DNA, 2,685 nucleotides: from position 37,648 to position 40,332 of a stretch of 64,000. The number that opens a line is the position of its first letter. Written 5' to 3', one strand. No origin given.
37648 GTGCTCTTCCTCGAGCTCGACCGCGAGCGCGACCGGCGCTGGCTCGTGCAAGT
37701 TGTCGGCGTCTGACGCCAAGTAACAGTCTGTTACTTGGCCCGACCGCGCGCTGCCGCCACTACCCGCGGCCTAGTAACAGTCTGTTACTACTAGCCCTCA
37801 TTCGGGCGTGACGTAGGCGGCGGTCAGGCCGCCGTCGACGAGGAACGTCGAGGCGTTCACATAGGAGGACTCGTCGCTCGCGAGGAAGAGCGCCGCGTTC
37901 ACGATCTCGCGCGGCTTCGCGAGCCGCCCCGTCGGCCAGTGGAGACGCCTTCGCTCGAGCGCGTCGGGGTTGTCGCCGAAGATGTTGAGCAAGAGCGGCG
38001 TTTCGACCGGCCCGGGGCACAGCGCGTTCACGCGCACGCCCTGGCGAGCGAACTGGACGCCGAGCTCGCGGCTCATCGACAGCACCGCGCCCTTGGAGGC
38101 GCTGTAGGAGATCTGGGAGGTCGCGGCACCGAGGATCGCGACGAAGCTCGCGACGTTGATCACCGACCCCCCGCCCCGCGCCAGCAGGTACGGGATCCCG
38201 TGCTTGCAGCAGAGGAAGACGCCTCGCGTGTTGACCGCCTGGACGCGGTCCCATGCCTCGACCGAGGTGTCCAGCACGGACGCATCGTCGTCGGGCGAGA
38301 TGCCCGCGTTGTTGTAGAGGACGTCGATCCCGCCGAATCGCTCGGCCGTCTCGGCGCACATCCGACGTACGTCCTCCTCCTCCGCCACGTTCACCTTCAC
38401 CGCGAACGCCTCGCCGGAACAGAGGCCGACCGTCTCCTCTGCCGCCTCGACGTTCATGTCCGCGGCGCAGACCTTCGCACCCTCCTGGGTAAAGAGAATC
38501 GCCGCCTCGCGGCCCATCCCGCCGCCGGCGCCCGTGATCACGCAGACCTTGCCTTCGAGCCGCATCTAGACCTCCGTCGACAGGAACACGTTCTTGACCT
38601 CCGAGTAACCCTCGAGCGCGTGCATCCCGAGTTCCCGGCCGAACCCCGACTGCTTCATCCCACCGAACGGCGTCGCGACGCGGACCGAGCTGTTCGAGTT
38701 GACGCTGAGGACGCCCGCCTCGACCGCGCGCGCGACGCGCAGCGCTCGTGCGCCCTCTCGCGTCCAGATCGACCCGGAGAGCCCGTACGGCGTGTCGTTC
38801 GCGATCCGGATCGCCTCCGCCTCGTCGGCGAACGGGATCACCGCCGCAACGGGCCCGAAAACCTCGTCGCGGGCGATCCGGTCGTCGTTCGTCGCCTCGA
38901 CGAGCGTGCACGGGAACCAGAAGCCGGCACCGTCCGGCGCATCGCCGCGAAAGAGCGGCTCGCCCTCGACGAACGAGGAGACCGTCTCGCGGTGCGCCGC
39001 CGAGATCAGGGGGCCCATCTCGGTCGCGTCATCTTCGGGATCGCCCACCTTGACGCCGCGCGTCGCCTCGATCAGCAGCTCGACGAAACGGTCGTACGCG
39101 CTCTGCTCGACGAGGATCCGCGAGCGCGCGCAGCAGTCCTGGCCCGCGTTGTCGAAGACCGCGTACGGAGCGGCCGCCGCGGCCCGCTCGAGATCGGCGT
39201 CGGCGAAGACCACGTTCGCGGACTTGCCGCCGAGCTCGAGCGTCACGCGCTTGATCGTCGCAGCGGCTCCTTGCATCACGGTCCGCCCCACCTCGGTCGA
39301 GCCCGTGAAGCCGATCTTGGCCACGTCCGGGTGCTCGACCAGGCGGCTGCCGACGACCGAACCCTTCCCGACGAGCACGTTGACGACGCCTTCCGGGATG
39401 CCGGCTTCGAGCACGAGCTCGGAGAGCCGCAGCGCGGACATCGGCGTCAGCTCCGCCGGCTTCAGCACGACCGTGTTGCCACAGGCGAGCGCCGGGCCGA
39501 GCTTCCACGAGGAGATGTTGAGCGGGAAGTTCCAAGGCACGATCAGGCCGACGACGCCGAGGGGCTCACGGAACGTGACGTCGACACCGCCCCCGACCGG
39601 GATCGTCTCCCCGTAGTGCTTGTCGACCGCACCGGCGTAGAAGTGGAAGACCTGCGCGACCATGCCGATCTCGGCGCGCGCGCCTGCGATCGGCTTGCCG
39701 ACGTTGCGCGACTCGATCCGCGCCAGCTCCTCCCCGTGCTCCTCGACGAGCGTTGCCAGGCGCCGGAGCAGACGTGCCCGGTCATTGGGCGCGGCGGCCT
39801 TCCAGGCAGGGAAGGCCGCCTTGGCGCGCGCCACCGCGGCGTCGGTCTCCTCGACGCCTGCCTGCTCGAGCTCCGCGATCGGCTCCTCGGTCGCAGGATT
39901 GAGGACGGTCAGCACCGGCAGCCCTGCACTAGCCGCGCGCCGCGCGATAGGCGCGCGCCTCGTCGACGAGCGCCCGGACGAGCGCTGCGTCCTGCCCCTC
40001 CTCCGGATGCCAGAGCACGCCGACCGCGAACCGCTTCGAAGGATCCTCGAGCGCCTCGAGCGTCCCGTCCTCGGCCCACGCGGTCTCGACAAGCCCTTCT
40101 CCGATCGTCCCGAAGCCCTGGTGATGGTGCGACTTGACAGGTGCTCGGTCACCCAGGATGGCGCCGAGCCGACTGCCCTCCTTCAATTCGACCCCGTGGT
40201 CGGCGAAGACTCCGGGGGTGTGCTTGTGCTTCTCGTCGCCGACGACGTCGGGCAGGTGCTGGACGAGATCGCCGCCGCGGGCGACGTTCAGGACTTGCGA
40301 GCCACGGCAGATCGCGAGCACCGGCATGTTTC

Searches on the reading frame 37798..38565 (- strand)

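Call 12: search_protein_families(library=pfam, proteins=[window:37798-38565:-])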
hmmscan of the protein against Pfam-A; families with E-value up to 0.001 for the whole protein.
window:37798-38565:- (255 aa): 4 families
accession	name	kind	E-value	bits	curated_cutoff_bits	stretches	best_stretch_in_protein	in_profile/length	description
PF13561.12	adh_short_C2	-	9.5e-63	212.3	27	1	12-248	1-236/236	Enoyl-(Acyl carrier protein) reductase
PF00106.31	adh_short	-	1.2e-48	165.6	26.6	1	6-193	1-188/195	short chain dehydrogenase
PF23441.1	SDR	-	5.2e-06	26.5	27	1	115-246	125-254/258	SDR-like rossmann domain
PF08659.16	KR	-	0.00011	22.7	22.6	1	9-157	4-152/180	KR domain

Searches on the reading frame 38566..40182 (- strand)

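Call 12: search_protein_families(library=pfam, proteins=[window:38566-40182:-])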
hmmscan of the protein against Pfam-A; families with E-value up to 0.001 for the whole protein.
window:38566-40182:- (538 aa): 1 family
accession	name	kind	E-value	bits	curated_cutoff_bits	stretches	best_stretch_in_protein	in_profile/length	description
PF00171.27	Aldedh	-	9.1e-167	555.7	23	1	91-532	9-461/461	Aldehyde dehydrogenase family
